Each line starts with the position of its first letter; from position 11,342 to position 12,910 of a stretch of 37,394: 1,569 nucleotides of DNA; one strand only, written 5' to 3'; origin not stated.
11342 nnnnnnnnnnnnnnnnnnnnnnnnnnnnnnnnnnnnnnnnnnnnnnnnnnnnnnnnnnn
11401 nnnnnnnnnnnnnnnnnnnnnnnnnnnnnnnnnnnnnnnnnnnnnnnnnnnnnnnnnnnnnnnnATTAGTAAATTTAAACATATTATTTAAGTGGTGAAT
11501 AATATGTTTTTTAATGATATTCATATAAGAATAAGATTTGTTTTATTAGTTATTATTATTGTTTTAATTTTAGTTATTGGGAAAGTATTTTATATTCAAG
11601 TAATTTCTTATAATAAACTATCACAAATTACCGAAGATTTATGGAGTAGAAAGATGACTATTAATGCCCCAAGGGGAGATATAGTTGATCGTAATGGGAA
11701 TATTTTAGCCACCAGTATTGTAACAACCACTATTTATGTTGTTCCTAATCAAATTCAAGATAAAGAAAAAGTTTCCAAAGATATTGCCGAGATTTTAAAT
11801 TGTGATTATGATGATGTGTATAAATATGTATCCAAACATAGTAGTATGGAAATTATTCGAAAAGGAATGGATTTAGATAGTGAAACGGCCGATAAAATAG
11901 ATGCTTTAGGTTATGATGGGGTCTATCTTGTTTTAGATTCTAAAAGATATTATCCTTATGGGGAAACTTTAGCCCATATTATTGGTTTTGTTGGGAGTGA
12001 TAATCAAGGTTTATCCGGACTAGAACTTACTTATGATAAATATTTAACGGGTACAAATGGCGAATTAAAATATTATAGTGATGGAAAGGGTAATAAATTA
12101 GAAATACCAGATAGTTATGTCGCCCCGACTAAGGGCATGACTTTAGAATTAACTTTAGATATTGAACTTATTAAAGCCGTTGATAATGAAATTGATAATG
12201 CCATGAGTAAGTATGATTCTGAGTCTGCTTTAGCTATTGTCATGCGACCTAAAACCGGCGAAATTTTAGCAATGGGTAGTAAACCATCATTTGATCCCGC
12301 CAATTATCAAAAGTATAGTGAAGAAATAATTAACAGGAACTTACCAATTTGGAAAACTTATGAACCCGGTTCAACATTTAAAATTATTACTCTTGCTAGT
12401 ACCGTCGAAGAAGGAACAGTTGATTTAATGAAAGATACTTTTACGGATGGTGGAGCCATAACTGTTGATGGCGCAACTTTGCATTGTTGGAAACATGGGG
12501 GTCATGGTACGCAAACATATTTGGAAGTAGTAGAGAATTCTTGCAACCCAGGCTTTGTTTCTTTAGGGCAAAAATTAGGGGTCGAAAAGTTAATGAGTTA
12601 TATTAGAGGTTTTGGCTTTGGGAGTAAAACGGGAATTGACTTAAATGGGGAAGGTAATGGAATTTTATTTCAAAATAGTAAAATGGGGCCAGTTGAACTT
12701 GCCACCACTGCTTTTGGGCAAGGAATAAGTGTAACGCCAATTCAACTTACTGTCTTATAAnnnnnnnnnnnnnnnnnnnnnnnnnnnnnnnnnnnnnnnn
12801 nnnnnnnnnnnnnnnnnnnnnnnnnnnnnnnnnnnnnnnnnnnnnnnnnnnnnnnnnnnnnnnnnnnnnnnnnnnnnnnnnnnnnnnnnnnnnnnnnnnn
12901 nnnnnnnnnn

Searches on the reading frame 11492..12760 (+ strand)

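Call 66: search_protein_families(library=pfam, proteins=[window:11492-12760:+], max_evalue=0.001)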
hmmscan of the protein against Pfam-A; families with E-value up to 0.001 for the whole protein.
window:11492-12760:+ (422 aa): 3 families
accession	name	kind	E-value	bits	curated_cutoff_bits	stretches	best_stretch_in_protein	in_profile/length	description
PF00905.27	Transpeptidase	-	9e-44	150.3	22.1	1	247-419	2-167/299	Penicillin binding protein transpeptidase domain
PF03717.20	PBP_dimer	-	3.9e-25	89.7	24.4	1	57-203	2-176/180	Penicillin-binding Protein dimerisation domain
PF21922.1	PBP_dimer_2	-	2.6e-05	24.8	27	1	151-192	24-64/83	Penicillin binding protein A dimerisation domain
